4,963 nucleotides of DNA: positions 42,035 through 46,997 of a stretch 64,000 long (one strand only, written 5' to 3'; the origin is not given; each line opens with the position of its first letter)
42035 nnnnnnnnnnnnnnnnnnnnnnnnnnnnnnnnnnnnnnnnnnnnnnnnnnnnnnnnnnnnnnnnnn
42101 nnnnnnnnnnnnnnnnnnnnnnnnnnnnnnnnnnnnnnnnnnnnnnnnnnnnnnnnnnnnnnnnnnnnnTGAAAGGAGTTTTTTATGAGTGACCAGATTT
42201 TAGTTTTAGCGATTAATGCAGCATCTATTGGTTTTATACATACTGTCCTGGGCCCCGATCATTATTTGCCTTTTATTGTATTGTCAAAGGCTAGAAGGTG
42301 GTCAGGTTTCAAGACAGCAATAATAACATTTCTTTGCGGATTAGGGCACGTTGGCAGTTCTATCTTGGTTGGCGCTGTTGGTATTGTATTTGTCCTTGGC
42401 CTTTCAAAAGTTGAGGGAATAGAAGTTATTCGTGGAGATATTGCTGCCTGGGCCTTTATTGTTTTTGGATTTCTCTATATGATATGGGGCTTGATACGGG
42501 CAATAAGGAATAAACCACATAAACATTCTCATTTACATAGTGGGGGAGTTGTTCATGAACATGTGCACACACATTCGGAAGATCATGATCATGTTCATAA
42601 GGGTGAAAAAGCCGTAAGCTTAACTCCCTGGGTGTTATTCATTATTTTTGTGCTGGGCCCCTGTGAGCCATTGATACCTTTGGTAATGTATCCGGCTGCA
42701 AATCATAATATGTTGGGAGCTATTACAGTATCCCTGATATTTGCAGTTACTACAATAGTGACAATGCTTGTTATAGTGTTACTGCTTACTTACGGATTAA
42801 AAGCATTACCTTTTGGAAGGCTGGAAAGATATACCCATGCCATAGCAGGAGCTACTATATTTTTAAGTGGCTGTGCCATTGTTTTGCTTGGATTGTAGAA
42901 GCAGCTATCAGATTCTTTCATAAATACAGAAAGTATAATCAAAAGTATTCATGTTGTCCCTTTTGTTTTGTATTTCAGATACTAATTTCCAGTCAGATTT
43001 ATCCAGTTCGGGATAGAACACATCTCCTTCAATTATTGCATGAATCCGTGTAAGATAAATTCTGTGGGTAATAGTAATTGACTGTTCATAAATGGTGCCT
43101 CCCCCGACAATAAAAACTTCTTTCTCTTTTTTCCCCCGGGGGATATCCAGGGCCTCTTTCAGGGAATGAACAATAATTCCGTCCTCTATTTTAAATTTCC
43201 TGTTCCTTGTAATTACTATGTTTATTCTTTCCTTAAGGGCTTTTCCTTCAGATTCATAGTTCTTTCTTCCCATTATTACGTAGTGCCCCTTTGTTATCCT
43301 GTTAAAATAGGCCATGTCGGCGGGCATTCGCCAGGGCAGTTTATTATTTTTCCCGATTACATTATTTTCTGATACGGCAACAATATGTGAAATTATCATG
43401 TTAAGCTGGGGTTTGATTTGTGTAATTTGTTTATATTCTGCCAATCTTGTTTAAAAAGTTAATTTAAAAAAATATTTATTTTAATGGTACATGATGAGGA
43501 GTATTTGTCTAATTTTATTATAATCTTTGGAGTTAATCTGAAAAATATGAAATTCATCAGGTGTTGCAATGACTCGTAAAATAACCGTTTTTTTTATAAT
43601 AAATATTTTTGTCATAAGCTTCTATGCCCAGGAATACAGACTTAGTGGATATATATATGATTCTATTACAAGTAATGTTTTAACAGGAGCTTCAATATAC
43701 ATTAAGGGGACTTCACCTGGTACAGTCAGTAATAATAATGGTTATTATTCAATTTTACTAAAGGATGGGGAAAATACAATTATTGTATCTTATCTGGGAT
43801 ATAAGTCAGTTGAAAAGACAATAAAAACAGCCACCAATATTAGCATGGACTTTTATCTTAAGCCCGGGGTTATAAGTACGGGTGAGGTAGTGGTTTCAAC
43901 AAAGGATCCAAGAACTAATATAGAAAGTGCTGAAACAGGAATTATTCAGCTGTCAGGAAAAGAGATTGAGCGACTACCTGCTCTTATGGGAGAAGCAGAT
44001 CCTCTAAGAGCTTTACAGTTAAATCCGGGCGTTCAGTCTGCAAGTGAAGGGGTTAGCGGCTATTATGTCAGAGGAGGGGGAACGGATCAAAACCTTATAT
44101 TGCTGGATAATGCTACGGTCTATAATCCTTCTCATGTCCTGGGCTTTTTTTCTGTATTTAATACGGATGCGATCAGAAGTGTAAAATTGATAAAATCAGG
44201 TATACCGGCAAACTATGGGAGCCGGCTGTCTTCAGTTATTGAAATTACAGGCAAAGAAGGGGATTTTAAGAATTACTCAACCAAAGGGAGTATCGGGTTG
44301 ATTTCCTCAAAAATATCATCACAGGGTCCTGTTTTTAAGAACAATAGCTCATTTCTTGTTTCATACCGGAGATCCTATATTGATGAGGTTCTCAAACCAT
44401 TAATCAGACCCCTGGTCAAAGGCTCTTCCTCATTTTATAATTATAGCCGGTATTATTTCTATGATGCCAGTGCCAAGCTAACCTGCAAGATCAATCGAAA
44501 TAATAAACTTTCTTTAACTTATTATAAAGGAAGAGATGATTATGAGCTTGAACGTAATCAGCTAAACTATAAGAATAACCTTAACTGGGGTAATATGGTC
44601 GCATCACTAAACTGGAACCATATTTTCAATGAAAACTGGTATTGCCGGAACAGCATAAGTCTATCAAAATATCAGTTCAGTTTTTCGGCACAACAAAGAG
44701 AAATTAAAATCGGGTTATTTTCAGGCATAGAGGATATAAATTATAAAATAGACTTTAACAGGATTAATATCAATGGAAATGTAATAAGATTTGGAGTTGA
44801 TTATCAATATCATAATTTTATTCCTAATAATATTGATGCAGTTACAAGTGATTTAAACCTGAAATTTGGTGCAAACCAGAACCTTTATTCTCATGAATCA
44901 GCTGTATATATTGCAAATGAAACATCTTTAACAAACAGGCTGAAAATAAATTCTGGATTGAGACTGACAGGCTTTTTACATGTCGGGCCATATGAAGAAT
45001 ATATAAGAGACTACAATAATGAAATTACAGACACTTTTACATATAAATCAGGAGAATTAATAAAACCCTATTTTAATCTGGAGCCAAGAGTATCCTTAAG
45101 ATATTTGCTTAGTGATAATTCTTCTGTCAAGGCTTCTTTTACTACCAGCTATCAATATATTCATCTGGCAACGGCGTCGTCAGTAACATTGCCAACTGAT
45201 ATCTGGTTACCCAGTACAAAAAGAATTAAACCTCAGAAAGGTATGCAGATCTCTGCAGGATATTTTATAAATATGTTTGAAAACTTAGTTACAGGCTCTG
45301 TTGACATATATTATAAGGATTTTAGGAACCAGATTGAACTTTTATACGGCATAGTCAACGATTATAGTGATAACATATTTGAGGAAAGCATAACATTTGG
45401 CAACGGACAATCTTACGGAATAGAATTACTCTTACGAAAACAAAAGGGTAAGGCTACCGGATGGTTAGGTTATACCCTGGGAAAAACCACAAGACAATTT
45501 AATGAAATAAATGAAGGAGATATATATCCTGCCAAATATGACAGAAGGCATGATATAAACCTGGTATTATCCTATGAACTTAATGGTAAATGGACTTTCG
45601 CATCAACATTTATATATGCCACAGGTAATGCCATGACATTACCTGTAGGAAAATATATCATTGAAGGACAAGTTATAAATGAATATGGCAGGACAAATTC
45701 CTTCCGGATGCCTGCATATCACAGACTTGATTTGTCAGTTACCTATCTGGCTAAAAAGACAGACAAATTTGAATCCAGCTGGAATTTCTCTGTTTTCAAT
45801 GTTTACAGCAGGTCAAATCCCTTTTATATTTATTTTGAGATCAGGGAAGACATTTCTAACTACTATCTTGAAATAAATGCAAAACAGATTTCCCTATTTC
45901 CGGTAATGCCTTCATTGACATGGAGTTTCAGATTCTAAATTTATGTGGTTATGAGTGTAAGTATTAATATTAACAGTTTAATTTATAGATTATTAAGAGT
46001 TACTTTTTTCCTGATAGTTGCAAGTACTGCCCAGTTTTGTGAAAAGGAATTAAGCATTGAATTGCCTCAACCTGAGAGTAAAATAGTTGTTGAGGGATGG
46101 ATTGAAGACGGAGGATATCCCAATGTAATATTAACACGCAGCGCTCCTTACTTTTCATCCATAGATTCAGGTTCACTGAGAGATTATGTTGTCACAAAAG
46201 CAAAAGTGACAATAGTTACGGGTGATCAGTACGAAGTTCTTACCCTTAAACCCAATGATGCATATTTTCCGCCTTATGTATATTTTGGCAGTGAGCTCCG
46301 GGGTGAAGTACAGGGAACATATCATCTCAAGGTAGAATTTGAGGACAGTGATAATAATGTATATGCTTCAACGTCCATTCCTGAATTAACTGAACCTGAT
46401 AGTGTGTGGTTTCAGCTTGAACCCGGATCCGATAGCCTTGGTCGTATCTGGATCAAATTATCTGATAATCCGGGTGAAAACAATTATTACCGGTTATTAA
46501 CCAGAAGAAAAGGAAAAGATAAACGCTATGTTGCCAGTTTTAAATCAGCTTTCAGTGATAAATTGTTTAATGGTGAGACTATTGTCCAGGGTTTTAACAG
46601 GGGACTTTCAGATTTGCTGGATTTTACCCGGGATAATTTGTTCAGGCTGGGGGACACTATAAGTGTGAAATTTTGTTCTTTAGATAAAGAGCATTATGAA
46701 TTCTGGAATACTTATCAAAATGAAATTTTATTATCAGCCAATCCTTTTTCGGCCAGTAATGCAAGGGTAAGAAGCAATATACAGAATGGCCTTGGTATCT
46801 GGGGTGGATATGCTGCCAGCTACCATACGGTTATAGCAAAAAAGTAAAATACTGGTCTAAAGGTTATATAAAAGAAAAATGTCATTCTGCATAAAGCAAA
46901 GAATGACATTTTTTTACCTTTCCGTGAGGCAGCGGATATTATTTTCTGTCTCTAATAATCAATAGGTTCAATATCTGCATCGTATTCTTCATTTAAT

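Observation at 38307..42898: NikR-headed four-gene cluster: candidate undescribed outer-to-inner-membrane nickel acquisition pathway in Bacteroidota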

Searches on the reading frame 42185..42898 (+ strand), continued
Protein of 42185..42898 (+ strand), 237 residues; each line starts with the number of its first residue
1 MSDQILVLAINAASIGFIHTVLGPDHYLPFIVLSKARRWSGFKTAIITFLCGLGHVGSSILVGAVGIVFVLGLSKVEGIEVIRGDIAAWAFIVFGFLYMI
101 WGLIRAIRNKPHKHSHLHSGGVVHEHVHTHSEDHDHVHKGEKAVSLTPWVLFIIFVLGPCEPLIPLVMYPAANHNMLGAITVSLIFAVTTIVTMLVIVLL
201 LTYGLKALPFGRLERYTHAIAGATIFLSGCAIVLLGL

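Call 94: search_protein_families(library=pfam, alignment_id=A3, max_evalue=1)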
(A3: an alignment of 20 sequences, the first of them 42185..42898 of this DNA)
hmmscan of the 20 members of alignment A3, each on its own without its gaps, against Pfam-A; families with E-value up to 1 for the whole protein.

A. member 1, window:42185-42898:+ (237 aa): 4 families
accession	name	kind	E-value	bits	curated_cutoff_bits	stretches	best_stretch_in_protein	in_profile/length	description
PF13386.12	DsbD_2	-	9.9e-07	29.3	24.9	1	44-227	31-195/199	Cytochrome C biogenesis protein transmembrane region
PF06749.17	DUF1218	-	0.058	14.3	25.3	0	86-119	40-69/95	Protein of unknown function (DUF1218)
PF17119.10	MMU163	-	0.3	10.7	26.6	1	120-151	215-246/253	Mitochondrial protein up-regulated during meiosis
PF03579.19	SHP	-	0.66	10.1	27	0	92-118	25-51/65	Small hydrophobic protein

B. families by the number of members that match (of 20 scanned): 21 families
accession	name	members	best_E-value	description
PF13386.12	DsbD_2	19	9.6e-09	Cytochrome C biogenesis protein transmembrane region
PF01988.24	VIT1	8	0.00068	VIT family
PF20237.3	DUF6594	7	0.06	Family of unknown function (DUF6594)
PF06749.17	DUF1218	6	0.058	Protein of unknown function (DUF1218)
PF02656.20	DUF202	4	0.0096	Domain of unknown function (DUF202)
PF02935.21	COX7C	4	0.63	Cytochrome c oxidase subunit VIIc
PF14159.11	CAAD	3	0.22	CAAD domains of cyanobacterial aminoacyl-tRNA synthetase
PF17119.10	MMU163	2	0.053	Mitochondrial protein up-regulated during meiosis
PF03579.19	SHP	2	0.23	Small hydrophobic protein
PF01810.24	LysE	1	0.002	LysE type translocator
PF14126.11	DUF4293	1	0.017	Domain of unknown function (DUF4293)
PF08006.16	HAAS_TM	1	0.023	HAAS transmembrane region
PF11139.14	SfLAP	1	0.043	Sap, sulfolipid-1-addressing protein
PF02723.19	CoV_E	1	0.071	Coronavirus small envelope protein E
PF09685.15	DUF4870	1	0.096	Domain of unknown function (DUF4870)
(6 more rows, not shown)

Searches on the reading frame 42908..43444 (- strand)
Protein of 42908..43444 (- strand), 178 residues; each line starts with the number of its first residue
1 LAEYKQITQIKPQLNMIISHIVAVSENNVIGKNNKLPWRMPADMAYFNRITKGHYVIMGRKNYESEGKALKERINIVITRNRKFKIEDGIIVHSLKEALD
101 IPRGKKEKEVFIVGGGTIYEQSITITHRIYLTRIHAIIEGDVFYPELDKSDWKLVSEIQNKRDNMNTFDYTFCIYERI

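Call 3: search_protein_families(library=pfam, proteins=[window:42908-43444:-], max_evalue=0.01)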
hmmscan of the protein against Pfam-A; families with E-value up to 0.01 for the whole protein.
window:42908-43444:- (178 aa): 1 family
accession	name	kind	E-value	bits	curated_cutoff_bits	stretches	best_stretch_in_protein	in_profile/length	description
PF00186.24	DHFR_1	-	7.1e-57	192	25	1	18-177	2-159/159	Dihydrofolate reductase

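Call 4: search_protein_families(library=ncbifam, proteins=[window:42908-43444:-], max_evalue=0.01)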
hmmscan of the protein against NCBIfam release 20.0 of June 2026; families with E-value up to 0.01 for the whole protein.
window:42908-43444:- (178 aa): 31 families (the best 25 are shown)
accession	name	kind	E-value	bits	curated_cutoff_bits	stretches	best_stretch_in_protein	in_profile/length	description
NF000332.1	trim_DfrDGK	exception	2e-44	151.3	300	1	18-178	2-160/161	DfrD/DfrG/DfrK family trimethoprim-resistant dihydrofolate reductase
NF000159.1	trim_DfrD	exception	1.3e-42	145.5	350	1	17-178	6-165/166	trimethoprim-resistant dihydrofolate reductase DfrD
NF000143.1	trim_DfrG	exception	6e-41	139.9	365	1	16-177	1-160/165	trimethoprim-resistant dihydrofolate reductase DfrG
NF008037.0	PRK10769.1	equivalog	1.2e-37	129.3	168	1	16-177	1-159/160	type 3 dihydrofolate reductase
NF000012.1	trim_DfrI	exception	5.7e-35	120.5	400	1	13-176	23-188/191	trimethoprim-resistant dihydrofolate reductase DfrI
NF040541.1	trim_DfrE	exception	5.8e-34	117.1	347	1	16-177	1-156/157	trimethoprim-resistant dihydrofolate reductase DfrE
NF000006.2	trim_DfrA26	exception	2.5e-33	115.7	350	1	18-177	19-182/183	trimethoprim-resistant dihydrofolate reductase DfrA26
NF033851.1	trim_DfrA35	exception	6.9e-33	113.6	360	1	17-156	1-143/170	trimethoprim-resistant dihydrofolate reductase DfrA35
NF000019.2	trim_DfrA3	exception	2.2e-32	112.1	350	1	16-174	1-157/162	trimethoprim-resistant dihydrofolate reductase DfrA3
NF041386.1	dihyfolred_HdrA_Halo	equivalog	4.3e-30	104.6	300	1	20-162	5-149/158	dihydrofolate reductase HdrA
NF000333.1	trim_DfrF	exception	2.5e-29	102.2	320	1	18-155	2-137/164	trimethoprim-resistant dihydrofolate reductase DfrF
NF000155.1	trim_DfrC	exception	6.5e-29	100.8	350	1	16-173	1-153/161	trimethoprim-sensitive dihydrofolate reductase DfrC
NF000055.3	trim_DfrA12_A21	exception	7.5e-29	100.7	330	1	18-177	8-162/165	DfrA12/DfrA21 family trimethoprim-resistant dihydrofolate reductase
NF033868.0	trim_DfrA36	exception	3.4e-28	98.4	360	1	16-172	1-162/170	trimethoprim-resistant dihydrofolate reductase DfrA36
NF000053.2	trim_DfrA12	exception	4.5e-28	98.1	360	1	18-176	8-161/165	trimethoprim-resistant dihydrofolate reductase DfrA12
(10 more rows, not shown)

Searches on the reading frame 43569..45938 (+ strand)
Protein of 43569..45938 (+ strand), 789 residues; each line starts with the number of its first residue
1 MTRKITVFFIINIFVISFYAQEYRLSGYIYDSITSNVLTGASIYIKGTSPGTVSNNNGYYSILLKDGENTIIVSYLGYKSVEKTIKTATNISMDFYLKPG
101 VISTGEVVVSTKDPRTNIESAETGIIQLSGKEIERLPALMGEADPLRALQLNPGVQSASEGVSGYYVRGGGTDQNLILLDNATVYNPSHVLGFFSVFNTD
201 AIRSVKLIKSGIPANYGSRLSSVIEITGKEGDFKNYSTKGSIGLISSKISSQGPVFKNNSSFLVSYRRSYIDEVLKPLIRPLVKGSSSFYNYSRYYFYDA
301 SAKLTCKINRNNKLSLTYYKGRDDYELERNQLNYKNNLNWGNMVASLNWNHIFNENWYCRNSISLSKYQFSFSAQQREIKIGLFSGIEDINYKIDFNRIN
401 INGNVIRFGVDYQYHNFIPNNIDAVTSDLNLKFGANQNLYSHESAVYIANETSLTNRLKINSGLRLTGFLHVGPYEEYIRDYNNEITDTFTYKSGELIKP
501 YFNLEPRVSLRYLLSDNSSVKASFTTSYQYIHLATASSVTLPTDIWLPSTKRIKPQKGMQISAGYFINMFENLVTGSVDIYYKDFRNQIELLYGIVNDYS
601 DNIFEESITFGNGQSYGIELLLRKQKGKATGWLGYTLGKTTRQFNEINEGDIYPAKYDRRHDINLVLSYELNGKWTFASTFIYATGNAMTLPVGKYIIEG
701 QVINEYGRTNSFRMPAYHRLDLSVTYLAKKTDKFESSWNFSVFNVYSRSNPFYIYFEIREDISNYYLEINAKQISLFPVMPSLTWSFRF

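Call 3: search_protein_families(library=pfam, proteins=[window:43569-45938:+], max_evalue=0.01)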
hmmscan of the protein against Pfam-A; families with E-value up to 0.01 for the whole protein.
window:43569-45938:+ (789 aa): 4 families
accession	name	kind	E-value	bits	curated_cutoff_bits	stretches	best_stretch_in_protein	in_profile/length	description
PF00593.30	TonB_dep_Rec_b-barrel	-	2e-24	87.7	27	1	290-745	16-436/436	TonB dependent receptor-like, beta-barrel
PF13715.12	CarbopepD_reg_2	-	1.9e-19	69.9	32.2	1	25-109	1-88/88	CarboxypepD_reg-like domain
PF13620.12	CarboxypepD_reg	-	2.2e-10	41.2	32.3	1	25-95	2-79/82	Carboxypeptidase regulatory-like domain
PF07715.20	Plug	-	6.6e-09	36.7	23.9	1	141-219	21-102/107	TonB-dependent Receptor Plug Domain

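Call 4: search_protein_families(library=ncbifam, proteins=[window:43569-45938:+], max_evalue=0.01)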
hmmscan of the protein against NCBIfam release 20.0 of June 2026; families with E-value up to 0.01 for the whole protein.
window:43569-45938:+ (789 aa): 0 families

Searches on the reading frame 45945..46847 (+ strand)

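Call 3: search_protein_families(library=pfam, proteins=[window:45945-46847:+], max_evalue=0.01)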
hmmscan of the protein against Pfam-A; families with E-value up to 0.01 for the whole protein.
window:45945-46847:+ (300 aa): 1 family
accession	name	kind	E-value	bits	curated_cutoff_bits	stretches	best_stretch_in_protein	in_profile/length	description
PF14054.11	DUF4249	-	1.4e-30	107.2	28.5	1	33-292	1-266/269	Domain of unknown function (DUF4249)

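Call 4: search_protein_families(library=ncbifam, proteins=[window:45945-46847:+], max_evalue=0.01)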
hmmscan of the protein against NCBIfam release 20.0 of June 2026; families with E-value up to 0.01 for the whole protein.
window:45945-46847:+ (300 aa): 0 families
